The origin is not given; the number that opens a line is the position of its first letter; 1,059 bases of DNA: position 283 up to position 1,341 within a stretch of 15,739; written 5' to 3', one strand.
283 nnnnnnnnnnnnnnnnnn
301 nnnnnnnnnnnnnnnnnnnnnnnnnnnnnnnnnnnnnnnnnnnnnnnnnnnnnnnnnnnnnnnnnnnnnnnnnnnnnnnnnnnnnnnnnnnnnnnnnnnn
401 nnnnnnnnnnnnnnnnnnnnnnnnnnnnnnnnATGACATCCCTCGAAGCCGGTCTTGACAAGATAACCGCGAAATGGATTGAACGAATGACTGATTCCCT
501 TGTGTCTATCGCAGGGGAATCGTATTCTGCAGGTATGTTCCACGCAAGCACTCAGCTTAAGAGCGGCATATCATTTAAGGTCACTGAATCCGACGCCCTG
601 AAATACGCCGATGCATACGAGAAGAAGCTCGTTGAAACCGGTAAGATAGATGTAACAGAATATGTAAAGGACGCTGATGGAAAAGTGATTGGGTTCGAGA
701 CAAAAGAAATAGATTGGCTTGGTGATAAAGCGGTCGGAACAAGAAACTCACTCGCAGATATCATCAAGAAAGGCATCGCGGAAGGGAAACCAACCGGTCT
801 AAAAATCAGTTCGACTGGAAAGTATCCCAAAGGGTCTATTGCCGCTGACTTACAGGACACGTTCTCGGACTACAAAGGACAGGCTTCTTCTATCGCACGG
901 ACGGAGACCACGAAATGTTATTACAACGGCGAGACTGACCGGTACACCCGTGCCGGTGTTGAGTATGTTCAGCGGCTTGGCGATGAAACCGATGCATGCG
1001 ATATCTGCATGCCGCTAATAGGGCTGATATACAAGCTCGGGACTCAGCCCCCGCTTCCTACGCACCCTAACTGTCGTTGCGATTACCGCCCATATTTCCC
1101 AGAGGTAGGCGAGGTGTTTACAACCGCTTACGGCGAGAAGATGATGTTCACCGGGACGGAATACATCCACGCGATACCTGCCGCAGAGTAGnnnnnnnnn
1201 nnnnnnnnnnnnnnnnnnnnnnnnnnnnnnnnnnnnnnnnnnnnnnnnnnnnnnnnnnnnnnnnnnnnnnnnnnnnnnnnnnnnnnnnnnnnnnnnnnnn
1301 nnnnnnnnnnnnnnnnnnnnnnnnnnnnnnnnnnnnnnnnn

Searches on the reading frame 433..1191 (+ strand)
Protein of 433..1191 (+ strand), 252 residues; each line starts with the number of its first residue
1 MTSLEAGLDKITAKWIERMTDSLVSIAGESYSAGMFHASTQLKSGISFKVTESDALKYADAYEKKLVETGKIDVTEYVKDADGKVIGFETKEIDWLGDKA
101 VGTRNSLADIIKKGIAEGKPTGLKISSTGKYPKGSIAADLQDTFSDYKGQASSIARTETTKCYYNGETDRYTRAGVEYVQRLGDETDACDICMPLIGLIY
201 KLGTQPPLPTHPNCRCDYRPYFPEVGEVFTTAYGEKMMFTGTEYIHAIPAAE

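Call 7: search_protein_families(library=pfam, proteins=[window:433-1191:+], max_evalue=0.01)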
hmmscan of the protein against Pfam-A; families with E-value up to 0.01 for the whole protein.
window:433-1191:+ (252 aa): 1 family
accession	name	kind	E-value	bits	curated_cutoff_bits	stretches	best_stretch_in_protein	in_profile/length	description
PF04233.19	Phage_Mu_F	-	6.4e-05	24.1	29.6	1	136-217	20-110/112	Phage Mu protein F like protein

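Call 11: search_protein_families(library=phrogs, proteins=[window:433-1191:+], max_evalue=0.001)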
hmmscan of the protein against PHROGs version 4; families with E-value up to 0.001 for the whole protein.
window:433-1191:+ (252 aa): 15 families
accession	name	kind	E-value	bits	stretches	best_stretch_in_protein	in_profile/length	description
phrog_115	-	head and packaging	1.5e-18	68.3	1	135-227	226-323/665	minor head protein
phrog_4728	-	head and packaging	4.1e-18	66.5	1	104-227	185-305/591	head morphogenesis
phrog_6577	-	unknown function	2.4e-09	37.1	1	91-228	103-236/1066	-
phrog_16619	-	head and packaging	3.2e-09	35.9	1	146-220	197-272/1440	minor head protein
phrog_595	-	head and packaging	5.6e-09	36.9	1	129-224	200-300/513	head maturation protease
phrog_4611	-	head and packaging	1.8e-08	34.2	1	153-228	193-278/710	minor head protein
phrog_19443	-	head and packaging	5.6e-08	32.7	1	134-225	187-288/579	minor head protein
phrog_1657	-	head and packaging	9.7e-08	32.7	1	104-217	160-294/337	head morphogenesis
phrog_2841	-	head and packaging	3.4e-07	30.7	1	135-225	215-310/525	minor head protein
phrog_241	-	head and packaging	1.1e-06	29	1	189-225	239-277/679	head morphogenesis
phrog_2662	-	head and packaging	1.2e-05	25.1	1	103-218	587-705/717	portal protein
phrog_19480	-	head and packaging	2.7e-05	23.6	1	149-220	663-735/737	head morphogenesis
phrog_581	-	head and packaging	3.8e-05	23.9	1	153-227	213-301/564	minor head protein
phrog_3517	-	head and packaging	0.00044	20.6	0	149-173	233-257/371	head morphogenesis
phrog_324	-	head and packaging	0.00075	19.6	0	130-178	217-265/624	head morphogenesis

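Call 31: find_encoding_contigs(protein=window:433-1191:+, flank=10000, max_places=6)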
Protein window:433-1191:+ (252 aa): 9 contigs read that carry it; 6 places shown.
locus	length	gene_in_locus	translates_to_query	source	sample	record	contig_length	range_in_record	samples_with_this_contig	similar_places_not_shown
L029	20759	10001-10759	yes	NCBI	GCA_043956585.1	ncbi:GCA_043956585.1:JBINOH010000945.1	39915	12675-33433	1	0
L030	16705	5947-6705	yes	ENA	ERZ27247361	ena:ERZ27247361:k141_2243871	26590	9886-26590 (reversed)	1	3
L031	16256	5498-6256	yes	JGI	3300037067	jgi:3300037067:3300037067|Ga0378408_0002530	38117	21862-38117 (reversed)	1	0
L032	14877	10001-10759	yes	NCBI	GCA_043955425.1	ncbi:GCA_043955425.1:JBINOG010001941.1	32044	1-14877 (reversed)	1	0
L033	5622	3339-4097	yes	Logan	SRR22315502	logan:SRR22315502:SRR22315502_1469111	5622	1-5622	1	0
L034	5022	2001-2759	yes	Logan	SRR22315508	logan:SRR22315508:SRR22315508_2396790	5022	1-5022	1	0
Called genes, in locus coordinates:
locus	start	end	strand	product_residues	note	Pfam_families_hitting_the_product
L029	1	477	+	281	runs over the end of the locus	-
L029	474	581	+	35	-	-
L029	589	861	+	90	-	-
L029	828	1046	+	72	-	-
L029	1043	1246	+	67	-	-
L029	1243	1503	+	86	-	PF11195:Tad2-like (weak)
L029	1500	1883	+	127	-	-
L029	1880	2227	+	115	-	PF03692:CxxCxxCC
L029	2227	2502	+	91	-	-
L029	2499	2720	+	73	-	-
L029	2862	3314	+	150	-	-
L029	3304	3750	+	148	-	-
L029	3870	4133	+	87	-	-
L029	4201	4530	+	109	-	PF08401:ArdcN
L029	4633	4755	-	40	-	-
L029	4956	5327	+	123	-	-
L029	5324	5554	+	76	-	-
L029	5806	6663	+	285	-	-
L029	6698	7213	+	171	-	-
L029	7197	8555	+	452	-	PF04466:Terminase_3, PF03237:Terminase_6N, PF17289:Terminase_6C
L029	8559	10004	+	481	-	PF06074:Portal_Mu, PF04860:Phage_portal (faint)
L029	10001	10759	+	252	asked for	-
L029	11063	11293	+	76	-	-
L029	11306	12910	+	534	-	PF13708:DUF4942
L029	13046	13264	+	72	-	-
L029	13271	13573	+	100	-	-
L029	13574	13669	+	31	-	-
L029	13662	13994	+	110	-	-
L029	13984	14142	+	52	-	-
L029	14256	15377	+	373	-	-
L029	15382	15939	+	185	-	-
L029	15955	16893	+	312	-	PF04454:Linocin_M18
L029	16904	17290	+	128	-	-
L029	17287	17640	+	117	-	-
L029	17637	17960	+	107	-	-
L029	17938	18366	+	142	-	PF05069:Phage_tail_S (weak)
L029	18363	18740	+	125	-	-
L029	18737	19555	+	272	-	-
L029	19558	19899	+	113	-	-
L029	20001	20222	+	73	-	-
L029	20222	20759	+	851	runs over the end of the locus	-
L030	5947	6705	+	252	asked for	-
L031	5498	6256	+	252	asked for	-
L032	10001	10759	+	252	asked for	-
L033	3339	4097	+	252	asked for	-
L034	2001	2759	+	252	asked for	-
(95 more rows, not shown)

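Call 43: list_cluster_members(proteins=[window:433-1191:+, window:1738-3342:+, window:6387-7325:+, window:4688-5809:+, window:13209-14087:+, L029:7197-8555:+, L029:4201-4530:+])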
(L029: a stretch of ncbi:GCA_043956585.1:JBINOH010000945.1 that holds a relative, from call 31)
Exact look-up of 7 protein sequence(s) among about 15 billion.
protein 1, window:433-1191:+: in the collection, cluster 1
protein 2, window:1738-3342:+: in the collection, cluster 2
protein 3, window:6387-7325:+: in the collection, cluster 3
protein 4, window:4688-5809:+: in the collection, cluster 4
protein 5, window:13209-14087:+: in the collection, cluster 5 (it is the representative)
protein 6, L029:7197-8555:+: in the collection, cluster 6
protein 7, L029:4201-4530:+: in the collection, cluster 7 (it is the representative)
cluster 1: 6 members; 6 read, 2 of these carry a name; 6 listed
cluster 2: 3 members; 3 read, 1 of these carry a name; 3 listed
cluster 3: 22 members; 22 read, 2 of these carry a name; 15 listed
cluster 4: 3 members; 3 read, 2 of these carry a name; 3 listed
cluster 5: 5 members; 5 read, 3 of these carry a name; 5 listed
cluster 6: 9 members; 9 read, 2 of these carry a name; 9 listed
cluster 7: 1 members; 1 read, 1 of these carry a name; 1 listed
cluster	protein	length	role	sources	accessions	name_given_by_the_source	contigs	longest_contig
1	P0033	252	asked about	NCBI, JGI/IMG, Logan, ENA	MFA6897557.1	MAG: minor capsid protein [Patescibacteria group bacterium] | SPP1 gp7 family putative phage head morphogenesis protein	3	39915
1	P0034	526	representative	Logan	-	-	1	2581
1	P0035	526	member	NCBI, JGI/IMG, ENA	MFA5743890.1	MAG: hypothetical protein WC936_03625 [Candidatus Nanoarchaeia archaeon] | hypothetical protein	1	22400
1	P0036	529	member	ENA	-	-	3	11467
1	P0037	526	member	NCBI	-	-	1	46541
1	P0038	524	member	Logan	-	-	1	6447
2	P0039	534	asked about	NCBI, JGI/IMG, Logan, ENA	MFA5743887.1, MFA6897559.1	MAG: DUF4942 domain-containing protein [Candidatus Nanoarchaeia archaeon] | glycosyltransferase involved in cell wall biosynthesis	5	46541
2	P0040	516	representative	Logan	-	-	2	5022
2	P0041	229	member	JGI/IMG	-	-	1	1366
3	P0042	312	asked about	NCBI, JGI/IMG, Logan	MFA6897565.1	MAG: family 1 encapsulin nanocompartment shell protein [Patescibacteria group bacterium] | uncharacterized linocin/CFP29 family protein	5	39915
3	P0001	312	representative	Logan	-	-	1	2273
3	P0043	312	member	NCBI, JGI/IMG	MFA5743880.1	MAG: family 1 encapsulin nanocompartment shell protein [Candidatus Nanoarchaeia archaeon] | uncharacterized linocin/CFP29 family protein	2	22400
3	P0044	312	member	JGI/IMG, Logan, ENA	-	-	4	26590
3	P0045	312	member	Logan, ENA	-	-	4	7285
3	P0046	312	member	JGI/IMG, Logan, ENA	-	-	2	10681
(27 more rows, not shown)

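Call 46: find_homologous_proteins(query=L029:1-474:+)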
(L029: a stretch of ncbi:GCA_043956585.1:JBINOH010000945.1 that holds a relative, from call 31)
Query L029:1-474:+ (158 aa): 2 proteins with E <= 0.001 among 19 candidates.
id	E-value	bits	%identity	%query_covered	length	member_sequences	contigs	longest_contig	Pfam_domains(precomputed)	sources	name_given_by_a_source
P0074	1.3e-47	180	53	99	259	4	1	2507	-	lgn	-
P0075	1.7e-43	166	49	96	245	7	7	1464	-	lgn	-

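Call 54: search_dna_similar(query=L029:7197-8555:+, collection=phages, mode=protein, max_rows=15)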
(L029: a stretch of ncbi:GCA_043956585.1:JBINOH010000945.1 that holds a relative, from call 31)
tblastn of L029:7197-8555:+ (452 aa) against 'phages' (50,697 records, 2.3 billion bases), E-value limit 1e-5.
Records with a match: 544; places in all: 544; records where one place covers at least 80% of the query: 4.
Best place of each record, by identity: <60% 544.
By first word of the organism name: Gordonia 161; Enterococcus 78; Vibrio 76; Microbacterium 50; Streptococcus 36; Arthrobacter 18; Listeria 16; Roseobacter 8; Streptomyces 7; Escherichia 7; and 39 more.
By host as written in the record: Gordonia terrae 3612 137; - 81; Microbacterium foliorum NRRL B-24224 31; Enterococcus faecalis 21; Gordonia terrae CAG3 14; Microbacterium foliorum NRRL B-24224 SEA 12; Enterococcus faecalis ATCC 29212 11; Enterococcus sp. 10; and 141 more.
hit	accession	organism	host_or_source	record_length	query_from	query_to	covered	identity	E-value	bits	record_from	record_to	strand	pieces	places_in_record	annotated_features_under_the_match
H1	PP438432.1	Synechococcus phage Ssp-JY42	Synechococcus sp.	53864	31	412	85%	46.7%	5e-100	333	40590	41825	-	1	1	terminase large subunit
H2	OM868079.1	Synechococcus phage Yong-M4-211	Synechococcus sp. PCC 7002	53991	31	412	85%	46.7%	5e-100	333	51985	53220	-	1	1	terminase large subunit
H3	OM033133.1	Aeromonas phage phiA005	Aeromonas sp.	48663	31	417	86%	33.6%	7e-43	167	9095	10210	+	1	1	DNA-packaging protein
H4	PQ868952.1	Curtobacterium phage Sunfish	Curtobacterium flaccumfaciens NRRL ...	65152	55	407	78%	31.6%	3e-36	147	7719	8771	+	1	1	22: terminase large subunit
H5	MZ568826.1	Shewanella phage vB_SspS_KASIA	Shewanella sp. M16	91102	86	395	69%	30.3%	1e-23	110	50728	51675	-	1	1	terminase large subunit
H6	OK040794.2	Arthrobacter phage Atuin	Arthrobacter globiformis NRRL B-2979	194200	122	452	73%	28.2%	3e-24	112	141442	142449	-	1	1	202: terminase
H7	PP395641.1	Microcystis phage Mae-JY09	Microcystis aeruginosa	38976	222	407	41%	49.2%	2e-44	172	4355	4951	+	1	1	terminase large subunit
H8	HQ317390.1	Colwellia phage 9A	Colwellia psychrerythaea strain 34H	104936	83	415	74%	27.5%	1e-22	107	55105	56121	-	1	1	terminase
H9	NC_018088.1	Colwellia phage 9A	Colwellia psychrerythaea strain 34H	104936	83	415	74%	27.5%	1e-22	107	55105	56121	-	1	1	terminase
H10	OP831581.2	Enterococcus phage EFKL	Enterococcus faecalis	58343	31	408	84%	24.1%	1e-9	66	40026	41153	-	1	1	terminase large subunit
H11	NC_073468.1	Microbacterium phage Pumpernickel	Microbacterium paraoxydans NRRL B-14843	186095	229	445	48%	41.1%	3e-30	130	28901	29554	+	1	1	75: terminase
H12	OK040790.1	Microbacterium phage Pumpernickel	Microbacterium paraoxydans NRRL B-14843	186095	229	445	48%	41.1%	3e-30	130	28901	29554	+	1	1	75: terminase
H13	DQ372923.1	Streptomyces phage mu1/6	Streptomyces aureofaciens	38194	204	408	45%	43.2%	9e-38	152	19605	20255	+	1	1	terminase large subunit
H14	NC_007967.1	Streptomyces phage mu1/6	Streptomyces aureofaciens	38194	204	408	45%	43.2%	9e-38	152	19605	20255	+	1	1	terminase large subunit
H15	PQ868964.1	Curtobacterium phage Kithara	Curtobacterium flaccumfaciens NRRL ...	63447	189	422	52%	37.6%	9e-25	113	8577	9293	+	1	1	20: terminase large subunit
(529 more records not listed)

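Call 63: search_protein_families(library=pfam, alignment_id=A4, max_evalue=0.01)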
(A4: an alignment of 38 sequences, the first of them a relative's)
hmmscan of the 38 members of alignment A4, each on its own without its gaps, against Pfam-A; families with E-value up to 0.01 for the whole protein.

A. member 1, L029:589-861:+ (90 aa): 0 families

B. families by the number of members that match (of 38 scanned): 11 families
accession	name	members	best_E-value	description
PF14594.13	Sipho_Gp37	1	6.9e-54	Siphovirus ReqiPepy6 Gp37-like protein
PF08401.16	ArdcN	1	3.5e-27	N-terminal domain of anti-restriction factor ArdC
PF00078.32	RVT_1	1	6.7e-17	Reverse transcriptase (RNA-dependent DNA polymerase)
PF03692.20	CxxCxxCC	1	1.9e-09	Putative zinc- or iron-chelating domain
PF11195.14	Tad2-like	1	1.2e-06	Thoeris anti-defense 2-like domain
PF01978.25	TrmB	1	4e-05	Sugar-specific transcriptional regulator TrmB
PF04231.19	Endonuclease_1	1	0.003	Endonuclease I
PF10651.15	BppU_N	1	0.0042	BppU N-terminal domain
PF13384.12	HTH_23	1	0.0067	Homeodomain-like domain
PF22034.2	B129_C2H2-zf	1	0.0093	Uncharacterized protein B-129, C2H2 zinc finger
PF02082.26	Rrf2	1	0.0094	Iron-dependent Transcriptional regulator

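Call 64: search_protein_families(library=ncbifam, alignment_id=A4, max_evalue=0.01)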
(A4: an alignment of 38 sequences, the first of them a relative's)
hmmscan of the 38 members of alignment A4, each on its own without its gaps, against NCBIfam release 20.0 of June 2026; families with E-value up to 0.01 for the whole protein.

A. member 1, L029:589-861:+ (90 aa): 0 families

B. families by the number of members that match (of 38 scanned): 9 families
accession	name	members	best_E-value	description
TIGR04416.1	group_II_RT_mat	1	3.4e-31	group II intron reverse transcriptase/maturase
NF041747.1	Drt3a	1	2e-19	antiviral reverse transcriptase Drt3a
NF038233.2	retron_St85_RT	1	3.3e-15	retron St85 family RNA-directed DNA polymerase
NF041746.1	Drt2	1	5.2e-11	antiviral reverse transcriptase Drt2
TIGR04499.1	abortive_AbiA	1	2.8e-07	AbiA family abortive infection protein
NF041750.1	Drt5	1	0.00025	antiviral reverse transcriptase Drt5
NF005997.1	PRK08124.1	1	0.00032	flagellar motor stator protein MotA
NF038110.1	Lys_methyl_FliB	1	0.0051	flagellin lysine-N-methylase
NF002562.0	PRK02166.1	1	0.0058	hypothetical protein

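Call 65: search_protein_families(library=pfam, proteins=[L029:589-861:+, L029:828-1046:+, L029:1043-1246:+, L029:1500-1883:+, L029:2227-2502:+, L029:2499-2720:+, L029:2862-3314:+, L029:3304-3750:+, L029:3870-4133:+, L029:4956-5327:+], max_evalue=0.05)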
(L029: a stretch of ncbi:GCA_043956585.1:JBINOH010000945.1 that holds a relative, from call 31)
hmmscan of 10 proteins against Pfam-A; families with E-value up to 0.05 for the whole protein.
L029:589-861:+ (90 aa): 0 families

L029:828-1046:+ (72 aa): 1 family
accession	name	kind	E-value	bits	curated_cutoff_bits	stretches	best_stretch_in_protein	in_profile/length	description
PF07936.17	Defensin_4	-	0.01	16.1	20.6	1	32-58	5-26/34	Potassium-channel blocking toxin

L029:1043-1246:+ (67 aa): 0 families

L029:1500-1883:+ (127 aa): 1 family
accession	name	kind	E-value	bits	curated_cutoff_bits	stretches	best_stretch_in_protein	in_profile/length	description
PF00171.27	Aldedh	-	0.02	13.9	23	1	5-65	57-117/461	Aldehyde dehydrogenase family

L029:2227-2502:+ (91 aa): 0 families

L029:2499-2720:+ (73 aa): 3 families
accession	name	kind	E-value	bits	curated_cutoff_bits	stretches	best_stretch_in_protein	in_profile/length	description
PF01978.25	TrmB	-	4e-05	23.8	25.6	1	16-62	19-64/68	Sugar-specific transcriptional regulator TrmB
PF02082.26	Rrf2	-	0.0094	16.5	30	1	7-52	9-56/132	Iron-dependent Transcriptional regulator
PF24033.1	DUF7342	-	0.032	14.6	31.6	1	16-72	14-70/150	Family of unknown function (DUF7342)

L029:2862-3314:+ (150 aa): 1 family
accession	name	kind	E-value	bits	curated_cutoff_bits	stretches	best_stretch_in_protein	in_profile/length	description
PF22034.2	B129_C2H2-zf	-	0.0093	16.6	27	1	88-100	1-13/22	Uncharacterized protein B-129, C2H2 zinc finger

L029:3304-3750:+ (148 aa): 1 family
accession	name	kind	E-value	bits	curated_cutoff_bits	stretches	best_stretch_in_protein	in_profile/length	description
PF04947.19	Pox_VLTF3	-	0.03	14.5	25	1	46-100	37-91/168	Poxvirus Late Transcription Factor VLTF3 like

L029:3870-4133:+ (87 aa): 0 families

L029:4956-5327:+ (123 aa): 0 families

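Call 66: find_homologous_proteins(query=L029:8559-10004:+, max_evalue=1e-10)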
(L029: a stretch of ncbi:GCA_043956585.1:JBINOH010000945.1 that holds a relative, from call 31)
Query L029:8559-10004:+ (481 aa): 19 proteins with E <= 1e-10 among 5528 candidates.
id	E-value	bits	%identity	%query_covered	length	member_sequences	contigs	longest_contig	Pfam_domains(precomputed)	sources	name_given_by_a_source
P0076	0.0e+0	1028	100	95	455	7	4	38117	PF06074.19,PF04860.18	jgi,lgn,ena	jgi:hypothetical protein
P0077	2.0e-261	886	80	99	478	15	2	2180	PF06074.19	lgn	-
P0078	2.5e-250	849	78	97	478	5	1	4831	PF06074.19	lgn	-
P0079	2.2e-249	846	77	99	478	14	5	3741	PF06074.19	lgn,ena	-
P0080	1.1e-245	834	75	100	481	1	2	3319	PF06074.19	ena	-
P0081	3.4e-154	532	51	97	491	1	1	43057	PF06074.19,PF04860.18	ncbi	-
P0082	1.1e-152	527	51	97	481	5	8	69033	PF06074.19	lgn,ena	-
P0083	1.8e-148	513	47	99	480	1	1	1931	PF06074.19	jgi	-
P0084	2.0e-144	500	48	97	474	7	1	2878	PF06074.19,PF04860.18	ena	-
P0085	9.7e-140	484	48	94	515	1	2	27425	PF06074.19,PF04860.18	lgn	-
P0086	2.7e-134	467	48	90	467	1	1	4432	PF06074.19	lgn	-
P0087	4.3e-132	459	46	96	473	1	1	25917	PF06074.19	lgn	-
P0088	5.1e-130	452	44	98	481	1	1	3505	PF06074.19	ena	-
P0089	2.6e-127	443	45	97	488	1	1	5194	PF06074.19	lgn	-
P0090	6.9e-127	442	45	87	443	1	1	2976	PF06074.19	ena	-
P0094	6.3e-121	422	47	84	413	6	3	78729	-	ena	-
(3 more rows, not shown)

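Call 67: find_encoding_contigs(protein=P0094, flank=10000, max_places=1)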
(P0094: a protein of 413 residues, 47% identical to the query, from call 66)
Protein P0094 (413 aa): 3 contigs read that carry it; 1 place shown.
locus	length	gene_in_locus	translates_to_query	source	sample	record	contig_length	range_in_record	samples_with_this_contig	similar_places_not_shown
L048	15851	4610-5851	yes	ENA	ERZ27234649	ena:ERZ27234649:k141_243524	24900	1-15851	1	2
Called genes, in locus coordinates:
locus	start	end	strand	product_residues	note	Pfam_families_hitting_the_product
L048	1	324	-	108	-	?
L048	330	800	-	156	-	PF12691:Phage_tail_terminator_6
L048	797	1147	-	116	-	PF04883:HK97-gp10_like (faint)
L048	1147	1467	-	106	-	-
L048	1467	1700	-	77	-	-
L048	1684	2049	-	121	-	-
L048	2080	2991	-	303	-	PF04454:Linocin_M18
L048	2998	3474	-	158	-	-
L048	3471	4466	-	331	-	-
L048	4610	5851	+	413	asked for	-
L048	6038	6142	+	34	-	-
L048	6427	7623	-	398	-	PF00890:FAD_binding_2 (faint), PF01266:DAO (faint), PF03486:HI0933_like, PF07992:Pyr_redox_2, PF13738:Pyr_redox_3 (weak), PF22780:HI0933_like_1st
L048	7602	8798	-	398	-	PF00248:Aldo_ket_red, PF00037:Fer4 (faint), PF13187:Fer4_9, PF13534:Fer4_17 (weak)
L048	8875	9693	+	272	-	-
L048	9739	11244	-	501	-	PF22599:SecDF_P1_head (weak), PF03176:MMPL (weak), PF02355:SecD_SecF_C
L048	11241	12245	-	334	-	PF02355:SecD_SecF_C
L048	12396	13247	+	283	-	PF00056:Ldh_1_N, PF02866:Ldh_1_C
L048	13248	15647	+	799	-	PF03104:DNA_pol_B_exo1, PF00136:DNA_pol_B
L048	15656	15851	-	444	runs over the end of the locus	PF01546:Peptidase_M20, PF07687:M20_dimer (weak)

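Call 68: find_encoding_contigs(protein=P0082, flank=10000, max_places=1)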
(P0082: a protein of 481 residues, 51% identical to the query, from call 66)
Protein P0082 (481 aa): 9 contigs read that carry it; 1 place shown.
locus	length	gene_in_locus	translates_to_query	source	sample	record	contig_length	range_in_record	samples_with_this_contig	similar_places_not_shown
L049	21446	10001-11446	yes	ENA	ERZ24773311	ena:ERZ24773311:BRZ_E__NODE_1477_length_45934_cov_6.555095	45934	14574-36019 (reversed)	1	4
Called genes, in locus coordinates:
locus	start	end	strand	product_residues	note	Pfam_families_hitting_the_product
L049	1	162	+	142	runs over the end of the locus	-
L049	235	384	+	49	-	-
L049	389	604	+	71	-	-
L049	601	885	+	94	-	-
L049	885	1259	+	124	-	-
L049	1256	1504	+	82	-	-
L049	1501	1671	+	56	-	-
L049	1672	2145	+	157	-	-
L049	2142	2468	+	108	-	PF13412:HTH_24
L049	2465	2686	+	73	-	-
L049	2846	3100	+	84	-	-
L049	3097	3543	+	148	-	-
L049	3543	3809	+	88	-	PF05876:GpA_ATPase (faint)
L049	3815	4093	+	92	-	-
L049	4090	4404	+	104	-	PF11195:Tad2-like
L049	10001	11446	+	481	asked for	PF06074:Portal_Mu (weak)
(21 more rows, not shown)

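Call 69: list_cluster_members(proteins=[L048:13248-15647:+, L048:12396-13247:+, L048:9739-11244:-, L048:7602-8798:-, L048:6427-7623:-, L048:4610-5851:+, L048:2080-2991:-])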
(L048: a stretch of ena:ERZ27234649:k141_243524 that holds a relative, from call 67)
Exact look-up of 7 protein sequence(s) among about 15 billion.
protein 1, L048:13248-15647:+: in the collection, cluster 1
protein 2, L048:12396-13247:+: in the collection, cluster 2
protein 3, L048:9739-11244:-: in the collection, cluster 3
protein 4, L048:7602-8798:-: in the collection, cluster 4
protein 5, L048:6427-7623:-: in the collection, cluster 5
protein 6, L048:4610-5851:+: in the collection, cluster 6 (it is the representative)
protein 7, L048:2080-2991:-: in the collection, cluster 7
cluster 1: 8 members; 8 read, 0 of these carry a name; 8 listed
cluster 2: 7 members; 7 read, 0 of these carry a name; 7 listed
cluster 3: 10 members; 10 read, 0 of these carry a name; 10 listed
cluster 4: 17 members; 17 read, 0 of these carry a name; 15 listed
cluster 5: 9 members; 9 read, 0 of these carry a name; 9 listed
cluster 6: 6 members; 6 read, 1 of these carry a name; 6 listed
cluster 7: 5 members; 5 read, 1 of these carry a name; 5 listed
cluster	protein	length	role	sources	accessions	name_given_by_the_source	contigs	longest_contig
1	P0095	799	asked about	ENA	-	-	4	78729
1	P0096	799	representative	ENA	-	-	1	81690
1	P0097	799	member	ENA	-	-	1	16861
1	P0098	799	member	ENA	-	-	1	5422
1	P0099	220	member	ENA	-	-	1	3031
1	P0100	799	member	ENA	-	-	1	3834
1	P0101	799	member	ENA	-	-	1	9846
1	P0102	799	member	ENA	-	-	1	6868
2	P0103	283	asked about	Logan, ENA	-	-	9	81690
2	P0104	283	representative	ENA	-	-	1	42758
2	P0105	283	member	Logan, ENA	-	-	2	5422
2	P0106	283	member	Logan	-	-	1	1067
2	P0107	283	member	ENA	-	-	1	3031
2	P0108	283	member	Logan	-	-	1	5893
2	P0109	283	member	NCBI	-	-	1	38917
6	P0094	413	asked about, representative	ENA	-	-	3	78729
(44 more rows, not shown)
